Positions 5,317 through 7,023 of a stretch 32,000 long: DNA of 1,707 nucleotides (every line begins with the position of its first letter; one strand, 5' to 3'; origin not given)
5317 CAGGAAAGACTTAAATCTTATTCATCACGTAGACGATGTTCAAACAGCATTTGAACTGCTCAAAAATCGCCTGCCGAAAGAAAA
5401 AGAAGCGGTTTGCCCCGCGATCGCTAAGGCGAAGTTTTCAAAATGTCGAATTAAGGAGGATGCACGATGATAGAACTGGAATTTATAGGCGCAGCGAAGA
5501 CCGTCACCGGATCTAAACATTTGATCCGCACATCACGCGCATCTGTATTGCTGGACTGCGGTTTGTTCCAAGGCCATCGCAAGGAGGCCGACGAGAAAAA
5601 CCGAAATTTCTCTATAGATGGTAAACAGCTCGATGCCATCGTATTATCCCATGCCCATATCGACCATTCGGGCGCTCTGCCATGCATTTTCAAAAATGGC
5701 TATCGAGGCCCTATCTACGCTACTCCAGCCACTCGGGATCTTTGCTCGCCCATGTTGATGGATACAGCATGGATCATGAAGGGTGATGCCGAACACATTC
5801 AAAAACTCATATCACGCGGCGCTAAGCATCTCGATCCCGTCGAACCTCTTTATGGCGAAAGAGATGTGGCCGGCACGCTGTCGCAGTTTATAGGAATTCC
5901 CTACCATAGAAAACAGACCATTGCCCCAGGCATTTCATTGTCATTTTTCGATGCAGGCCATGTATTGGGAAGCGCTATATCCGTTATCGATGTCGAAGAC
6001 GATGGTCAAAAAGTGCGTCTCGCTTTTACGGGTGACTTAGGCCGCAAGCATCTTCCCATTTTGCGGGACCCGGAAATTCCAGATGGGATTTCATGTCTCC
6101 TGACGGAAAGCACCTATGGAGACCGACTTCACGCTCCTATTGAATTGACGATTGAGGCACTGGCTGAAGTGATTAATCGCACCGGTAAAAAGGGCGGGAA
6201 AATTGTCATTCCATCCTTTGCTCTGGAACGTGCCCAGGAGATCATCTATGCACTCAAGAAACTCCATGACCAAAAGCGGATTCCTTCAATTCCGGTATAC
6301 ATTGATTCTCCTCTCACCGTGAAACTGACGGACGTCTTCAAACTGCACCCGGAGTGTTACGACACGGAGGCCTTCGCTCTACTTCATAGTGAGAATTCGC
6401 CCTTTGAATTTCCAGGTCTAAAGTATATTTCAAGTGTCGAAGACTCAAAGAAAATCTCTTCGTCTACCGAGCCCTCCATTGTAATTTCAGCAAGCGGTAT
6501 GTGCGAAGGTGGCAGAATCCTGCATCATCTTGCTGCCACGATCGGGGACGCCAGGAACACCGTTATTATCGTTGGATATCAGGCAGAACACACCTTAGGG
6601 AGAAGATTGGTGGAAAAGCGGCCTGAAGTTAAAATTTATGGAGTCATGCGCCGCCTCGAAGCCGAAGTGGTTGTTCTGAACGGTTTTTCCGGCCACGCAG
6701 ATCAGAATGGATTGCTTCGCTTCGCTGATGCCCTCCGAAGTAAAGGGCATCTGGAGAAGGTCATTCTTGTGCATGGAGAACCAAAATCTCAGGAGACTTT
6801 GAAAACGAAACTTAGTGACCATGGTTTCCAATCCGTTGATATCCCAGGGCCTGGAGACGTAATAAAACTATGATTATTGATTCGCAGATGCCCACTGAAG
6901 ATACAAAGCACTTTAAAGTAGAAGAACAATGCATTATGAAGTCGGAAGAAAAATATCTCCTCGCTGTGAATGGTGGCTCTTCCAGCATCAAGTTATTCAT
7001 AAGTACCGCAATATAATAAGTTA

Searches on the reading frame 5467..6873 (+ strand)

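Call 10: search_protein_families(library=pfam, proteins=[window:5467-6873:+], max_evalue=0.01)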
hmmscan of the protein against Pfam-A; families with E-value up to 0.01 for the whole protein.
window:5467-6873:+ (468 aa): 5 families
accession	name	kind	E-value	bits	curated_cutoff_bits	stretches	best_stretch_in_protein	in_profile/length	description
PF10996.14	Beta-Casp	-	6.9e-41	140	27.7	1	256-381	1-120/120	Beta-Casp domain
PF07521.17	RMMBL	-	8.3e-14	51.8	21.6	1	397-455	4-58/63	Zn-dependent metallo-hydrolase RNA specificity domain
PF00753.33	Lactamase_B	-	4.4e-11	43.5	22.7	1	19-202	10-161/196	Metallo-beta-lactamase superfamily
PF16661.11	Lactamase_B_6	-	4e-09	36.6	27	1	20-175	2-150/193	Metallo-beta-lactamase superfamily domain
PF12706.13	Lactamase_B_2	-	1.9e-08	34.6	27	1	27-94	3-71/200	Beta-lactamase superfamily domain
